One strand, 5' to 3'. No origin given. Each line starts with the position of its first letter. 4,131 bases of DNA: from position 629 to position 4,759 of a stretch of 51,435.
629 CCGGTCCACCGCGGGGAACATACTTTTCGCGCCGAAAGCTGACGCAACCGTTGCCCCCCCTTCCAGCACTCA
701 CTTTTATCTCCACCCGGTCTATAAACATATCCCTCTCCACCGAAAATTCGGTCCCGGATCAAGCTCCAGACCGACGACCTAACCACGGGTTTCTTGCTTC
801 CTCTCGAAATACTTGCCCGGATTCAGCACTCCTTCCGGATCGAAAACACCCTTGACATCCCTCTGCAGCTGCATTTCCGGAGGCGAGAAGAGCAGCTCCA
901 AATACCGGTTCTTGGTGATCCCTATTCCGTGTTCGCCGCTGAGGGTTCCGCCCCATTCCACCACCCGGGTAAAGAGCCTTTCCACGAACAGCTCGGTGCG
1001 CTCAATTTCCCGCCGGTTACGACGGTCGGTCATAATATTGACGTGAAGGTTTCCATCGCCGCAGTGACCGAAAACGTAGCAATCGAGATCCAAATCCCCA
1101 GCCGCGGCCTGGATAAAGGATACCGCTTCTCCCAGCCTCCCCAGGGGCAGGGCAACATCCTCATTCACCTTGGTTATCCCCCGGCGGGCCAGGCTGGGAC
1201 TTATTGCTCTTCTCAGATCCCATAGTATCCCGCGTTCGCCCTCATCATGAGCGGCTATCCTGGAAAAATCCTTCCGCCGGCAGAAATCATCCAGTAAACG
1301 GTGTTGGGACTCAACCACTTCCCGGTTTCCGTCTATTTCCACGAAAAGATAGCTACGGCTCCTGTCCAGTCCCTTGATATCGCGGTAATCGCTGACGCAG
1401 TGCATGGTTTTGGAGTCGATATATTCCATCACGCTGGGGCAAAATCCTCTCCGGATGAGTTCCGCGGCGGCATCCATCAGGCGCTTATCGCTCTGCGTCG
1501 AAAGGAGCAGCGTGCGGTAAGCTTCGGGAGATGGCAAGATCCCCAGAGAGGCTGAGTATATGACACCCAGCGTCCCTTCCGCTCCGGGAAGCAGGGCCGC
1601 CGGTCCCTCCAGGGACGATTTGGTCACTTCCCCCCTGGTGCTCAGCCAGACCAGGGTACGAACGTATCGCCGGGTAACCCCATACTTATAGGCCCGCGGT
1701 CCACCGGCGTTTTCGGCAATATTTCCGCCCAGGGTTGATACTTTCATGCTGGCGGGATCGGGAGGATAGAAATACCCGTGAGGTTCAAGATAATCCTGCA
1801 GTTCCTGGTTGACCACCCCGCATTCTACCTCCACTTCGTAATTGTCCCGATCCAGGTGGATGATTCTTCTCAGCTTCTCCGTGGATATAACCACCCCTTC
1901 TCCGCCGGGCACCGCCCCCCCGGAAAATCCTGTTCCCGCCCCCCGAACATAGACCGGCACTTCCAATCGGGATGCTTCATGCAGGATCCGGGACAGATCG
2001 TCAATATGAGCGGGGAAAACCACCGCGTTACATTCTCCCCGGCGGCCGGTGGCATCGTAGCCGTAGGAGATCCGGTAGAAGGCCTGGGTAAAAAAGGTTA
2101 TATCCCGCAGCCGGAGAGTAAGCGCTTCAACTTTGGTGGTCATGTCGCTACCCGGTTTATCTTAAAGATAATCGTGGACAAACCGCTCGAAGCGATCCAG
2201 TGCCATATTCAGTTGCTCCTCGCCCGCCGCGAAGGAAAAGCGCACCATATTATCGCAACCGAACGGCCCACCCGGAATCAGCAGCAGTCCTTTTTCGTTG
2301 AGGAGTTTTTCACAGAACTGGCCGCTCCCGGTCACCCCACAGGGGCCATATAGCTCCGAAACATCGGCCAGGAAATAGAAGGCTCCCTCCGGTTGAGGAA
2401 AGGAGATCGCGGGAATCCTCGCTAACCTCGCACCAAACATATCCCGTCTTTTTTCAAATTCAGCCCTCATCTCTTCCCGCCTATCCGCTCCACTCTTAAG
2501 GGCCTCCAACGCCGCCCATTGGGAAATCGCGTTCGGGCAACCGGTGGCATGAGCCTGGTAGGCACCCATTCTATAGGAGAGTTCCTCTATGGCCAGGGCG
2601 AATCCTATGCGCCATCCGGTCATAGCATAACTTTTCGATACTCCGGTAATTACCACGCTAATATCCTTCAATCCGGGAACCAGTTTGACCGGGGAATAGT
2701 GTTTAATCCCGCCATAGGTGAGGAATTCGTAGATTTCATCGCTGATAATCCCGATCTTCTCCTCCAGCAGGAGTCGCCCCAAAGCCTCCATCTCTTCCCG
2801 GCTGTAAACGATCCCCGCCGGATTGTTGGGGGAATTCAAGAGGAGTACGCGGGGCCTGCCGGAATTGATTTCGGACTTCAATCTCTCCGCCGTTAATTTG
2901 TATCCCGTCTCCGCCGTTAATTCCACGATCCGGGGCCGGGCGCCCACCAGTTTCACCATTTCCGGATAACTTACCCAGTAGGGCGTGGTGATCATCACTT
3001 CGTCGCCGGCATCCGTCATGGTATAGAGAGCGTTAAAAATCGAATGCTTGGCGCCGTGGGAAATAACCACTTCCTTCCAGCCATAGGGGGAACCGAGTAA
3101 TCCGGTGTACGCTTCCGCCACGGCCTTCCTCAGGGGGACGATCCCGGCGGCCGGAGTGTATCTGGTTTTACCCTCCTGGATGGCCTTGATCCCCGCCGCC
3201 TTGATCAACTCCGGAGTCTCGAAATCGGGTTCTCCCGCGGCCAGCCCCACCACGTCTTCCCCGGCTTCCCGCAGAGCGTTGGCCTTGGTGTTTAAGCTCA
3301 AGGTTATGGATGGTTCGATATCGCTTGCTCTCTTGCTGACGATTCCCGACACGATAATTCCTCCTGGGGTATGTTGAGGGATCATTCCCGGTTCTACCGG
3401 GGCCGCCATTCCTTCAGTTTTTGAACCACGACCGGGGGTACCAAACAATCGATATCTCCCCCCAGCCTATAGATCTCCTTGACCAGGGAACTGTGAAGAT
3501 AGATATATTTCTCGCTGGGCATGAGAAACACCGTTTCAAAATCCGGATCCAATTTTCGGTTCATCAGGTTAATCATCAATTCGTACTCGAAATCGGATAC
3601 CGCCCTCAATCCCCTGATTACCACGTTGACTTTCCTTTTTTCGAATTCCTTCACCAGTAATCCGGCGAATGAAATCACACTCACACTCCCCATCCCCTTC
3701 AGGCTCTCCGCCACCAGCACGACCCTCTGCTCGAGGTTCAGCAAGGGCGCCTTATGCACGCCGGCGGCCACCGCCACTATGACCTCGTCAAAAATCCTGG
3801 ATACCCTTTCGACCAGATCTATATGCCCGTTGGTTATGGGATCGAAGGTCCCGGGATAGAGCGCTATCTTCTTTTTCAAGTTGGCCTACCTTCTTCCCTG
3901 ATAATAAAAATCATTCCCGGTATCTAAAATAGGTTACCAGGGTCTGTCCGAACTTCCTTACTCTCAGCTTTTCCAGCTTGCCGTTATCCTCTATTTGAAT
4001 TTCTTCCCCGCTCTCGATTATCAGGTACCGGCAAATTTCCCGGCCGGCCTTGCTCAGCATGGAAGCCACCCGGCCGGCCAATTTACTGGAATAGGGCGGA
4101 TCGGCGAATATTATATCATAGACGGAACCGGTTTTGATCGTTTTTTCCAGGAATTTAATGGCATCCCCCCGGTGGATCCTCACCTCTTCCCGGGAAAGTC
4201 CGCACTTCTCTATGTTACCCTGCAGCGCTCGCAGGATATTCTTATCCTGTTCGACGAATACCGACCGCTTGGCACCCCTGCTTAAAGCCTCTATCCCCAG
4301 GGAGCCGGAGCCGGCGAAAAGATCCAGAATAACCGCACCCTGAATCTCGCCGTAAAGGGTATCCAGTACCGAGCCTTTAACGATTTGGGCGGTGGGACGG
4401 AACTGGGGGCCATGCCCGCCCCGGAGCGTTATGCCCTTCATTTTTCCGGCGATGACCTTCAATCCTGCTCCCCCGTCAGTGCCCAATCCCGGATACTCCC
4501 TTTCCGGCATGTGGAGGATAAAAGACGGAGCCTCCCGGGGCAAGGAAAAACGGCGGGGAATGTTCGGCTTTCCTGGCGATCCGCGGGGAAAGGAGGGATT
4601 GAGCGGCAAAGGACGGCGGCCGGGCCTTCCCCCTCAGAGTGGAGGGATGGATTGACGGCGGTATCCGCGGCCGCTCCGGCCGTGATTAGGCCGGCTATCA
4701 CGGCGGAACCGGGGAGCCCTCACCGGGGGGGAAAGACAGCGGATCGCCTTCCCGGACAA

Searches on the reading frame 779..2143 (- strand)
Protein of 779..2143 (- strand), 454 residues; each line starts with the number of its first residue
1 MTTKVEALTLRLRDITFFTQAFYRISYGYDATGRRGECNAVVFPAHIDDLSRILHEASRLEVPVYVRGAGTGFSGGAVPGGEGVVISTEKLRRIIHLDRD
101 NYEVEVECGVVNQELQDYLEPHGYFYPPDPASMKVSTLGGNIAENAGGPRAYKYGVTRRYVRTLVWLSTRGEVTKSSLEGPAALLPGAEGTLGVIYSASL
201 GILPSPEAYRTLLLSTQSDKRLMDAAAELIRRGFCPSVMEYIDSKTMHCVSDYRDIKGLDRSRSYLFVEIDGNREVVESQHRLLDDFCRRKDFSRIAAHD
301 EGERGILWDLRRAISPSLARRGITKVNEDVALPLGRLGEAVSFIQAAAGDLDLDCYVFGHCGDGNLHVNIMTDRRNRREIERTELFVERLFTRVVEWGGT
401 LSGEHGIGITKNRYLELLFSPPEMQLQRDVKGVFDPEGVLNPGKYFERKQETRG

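Call 15: search_protein_families(library=ncbifam, proteins=[window:779-2143:-], max_evalue=0.00001)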
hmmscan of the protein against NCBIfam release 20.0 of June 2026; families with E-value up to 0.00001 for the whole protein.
window:779-2143:- (454 aa): 8 families
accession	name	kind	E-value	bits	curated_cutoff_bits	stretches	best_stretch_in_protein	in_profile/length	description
TIGR00387.1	glcD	equivalog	2.1e-101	339.8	567.9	1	41-444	1-413/413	glycolate oxidase subunit GlcD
NF008408.0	PRK11230.1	equivalog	3.8e-65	220.3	897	1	33-445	51-471/499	glycolate oxidase subunit GlcD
NF049975.1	2HglutDHaseYdiJ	equivalog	1.1e-36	126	1350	2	37-177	51-193/1018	D-2-hydroxyglutarate dehydrogenase YdiJ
NF008439.0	PRK11282.1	equivalog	1.7e-17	63.3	284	1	48-222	9-190/358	glycolate oxidase subunit GlcE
NF053785.1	DcplphribOxDprE1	equivalog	9.8e-12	44.8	500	1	40-209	17-187/449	decaprenylphosphoryl-beta-D-ribose oxidase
TIGR01678.1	FAD_lactone_ox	subfamily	3.4e-10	39.4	396.8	1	41-215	18-191/438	sugar 1,4-lactone oxidase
NF008387.0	PRK11183.1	equivalog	9.1e-06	24.5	391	0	34-124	41-135/570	D-lactate dehydrogenase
TIGR01679.1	bact_FAD_ox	subfamily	1e-05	24.7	292.25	0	38-185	12-152/419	FAD-linked oxidoreductase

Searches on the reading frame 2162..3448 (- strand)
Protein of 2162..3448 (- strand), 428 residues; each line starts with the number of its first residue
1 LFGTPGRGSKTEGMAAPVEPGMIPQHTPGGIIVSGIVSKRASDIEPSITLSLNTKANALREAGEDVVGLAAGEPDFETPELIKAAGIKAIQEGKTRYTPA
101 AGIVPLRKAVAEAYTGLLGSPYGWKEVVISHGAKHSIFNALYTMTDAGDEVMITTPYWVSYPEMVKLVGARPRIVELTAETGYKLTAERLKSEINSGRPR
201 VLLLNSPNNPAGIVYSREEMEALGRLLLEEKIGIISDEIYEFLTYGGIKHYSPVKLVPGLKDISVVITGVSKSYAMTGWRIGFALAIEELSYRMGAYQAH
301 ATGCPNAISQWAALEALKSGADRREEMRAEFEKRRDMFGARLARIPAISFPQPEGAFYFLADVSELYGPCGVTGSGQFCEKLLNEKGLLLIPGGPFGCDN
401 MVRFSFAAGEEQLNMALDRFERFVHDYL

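Call 15: search_protein_families(library=ncbifam, proteins=[window:2162-3448:-], max_evalue=0.00001)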
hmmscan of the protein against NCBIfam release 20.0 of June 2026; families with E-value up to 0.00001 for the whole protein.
window:2162-3448:- (428 aa): 65 families (the best 25 are shown)
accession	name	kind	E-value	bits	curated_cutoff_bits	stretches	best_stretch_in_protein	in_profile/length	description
NF041091.1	asp_aminotase_Arch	equivalog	8.3e-110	367.1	550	1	39-424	2-375/376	aspartate aminotransferase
NF004769.0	PRK06107.1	equivalog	6.8e-96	321.5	617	1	37-425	6-399/402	aspartate transaminase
NF005817.0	PRK07683.1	equivalog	5e-80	269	575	1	51-425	15-382/387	aminotransferase A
NF041364.1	GntC_guanitoxin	equivalog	1.3e-77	261.1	415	1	68-423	2-356/356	guanitoxin biosynthesis PLP-dependent (S)-gamma-hydroxy-L-arginine cyclodehydratase GntC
NF005816.0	PRK07682.1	equivalog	7.2e-74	248.7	620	1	37-426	6-385/390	aminotransferase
NF005588.0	PRK07309.1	equivalog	1.2e-73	248.3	576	1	64-426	30-388/391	pyridoxal phosphate-dependent aminotransferase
NF004770.0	PRK06108.1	subfamily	4.8e-69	233.1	422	1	63-425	35-393/396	pyridoxal phosphate-dependent aminotransferase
NF006229.0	PRK08361.1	equivalog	7.3e-69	232.6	624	1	63-424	32-388/391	aspartate aminotransferase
NF004975.0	PRK06348.1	equivalog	6.7e-68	229.4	549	1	54-423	19-382/384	pyridoxal phosphate-dependent aminotransferase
NF006514.0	PRK08960.1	equivalog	9.2e-68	228.8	554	1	37-425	5-386/388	pyridoxal phosphate-dependent aminotransferase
NF005601.0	PRK07337.1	equivalog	1.7e-64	218.4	496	1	37-424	8-392/394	pyridoxal phosphate-dependent aminotransferase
NF006569.0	PRK09082.1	subfamily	2.1e-61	208.2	420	1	63-422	29-385/386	methionine aminotransferase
NF005855.0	PRK07777.1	equivalog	3.9e-61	207.5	553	1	64-423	28-387/391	pyridoxal phosphate-dependent aminotransferase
NF006488.0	PRK08912.1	equivalog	1.2e-59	202.2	498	1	64-425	26-385/387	aminotransferase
NF005744.0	PRK07568.1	subfamily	3.2e-59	200.7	389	1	37-363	3-326/398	pyridoxal phosphate-dependent aminotransferase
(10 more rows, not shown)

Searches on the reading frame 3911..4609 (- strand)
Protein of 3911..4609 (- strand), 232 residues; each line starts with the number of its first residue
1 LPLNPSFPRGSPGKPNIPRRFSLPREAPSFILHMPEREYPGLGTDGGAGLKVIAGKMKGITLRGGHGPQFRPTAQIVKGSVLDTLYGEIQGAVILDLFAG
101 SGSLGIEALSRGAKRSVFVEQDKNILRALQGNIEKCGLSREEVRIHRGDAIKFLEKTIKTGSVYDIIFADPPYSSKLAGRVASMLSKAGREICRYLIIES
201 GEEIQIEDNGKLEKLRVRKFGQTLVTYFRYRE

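Call 15: search_protein_families(library=ncbifam, proteins=[window:3911-4609:-], max_evalue=0.00001)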
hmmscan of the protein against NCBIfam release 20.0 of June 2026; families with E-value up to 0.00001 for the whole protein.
window:3911-4609:- (232 aa): 8 families
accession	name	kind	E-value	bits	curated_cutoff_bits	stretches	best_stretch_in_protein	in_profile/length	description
TIGR00095.1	TIGR00095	equivalog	2.6e-37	128.3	117.5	1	50-229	12-192/194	16S rRNA (guanine(966)-N(2))-methyltransferase RsmD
NF008157.0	PRK10909.1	equivalog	5e-23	81.9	302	1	49-190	12-148/199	16S rRNA (guanine(966)-N(2))-methyltransferase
NF046099.1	RSP_2647_MTase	equivalog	1.4e-08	34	600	1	90-172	217-298/391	RSP_2647 family RNA methyltransferase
NF008748.0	PRK11783.1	equivalog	9.5e-08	30.7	466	1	88-175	539-623/704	bifunctional 23S rRNA (guanine(2069)-N(7))-methyltransferase RlmK/23S rRNA (guanine(2445)-N(2))-methyltransferase RlmL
TIGR03534.1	RF_mod_PrmC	equivalog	1.1e-06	28.3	199.1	1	80-174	79-167/253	peptide chain release factor N(5)-glutamine methyltransferase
TIGR02469.1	CbiT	equivalog_domain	1.2e-06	28.8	78.3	1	72-156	2-84/124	precorrin-6Y C5,15-methyltransferase (decarboxylating) subunit CbiT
NF053718.1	23SC1962Mtase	equivalog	1.5e-06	27.2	575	1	90-174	210-291/383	23S rRNA (cytosine(1962)-C(5))-methyltransferase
TIGR03533.1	L3_gln_methyl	equivalog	7.7e-06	25.4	229.7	1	87-176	118-202/284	50S ribosomal protein L3 N(5)-glutamine methyltransferase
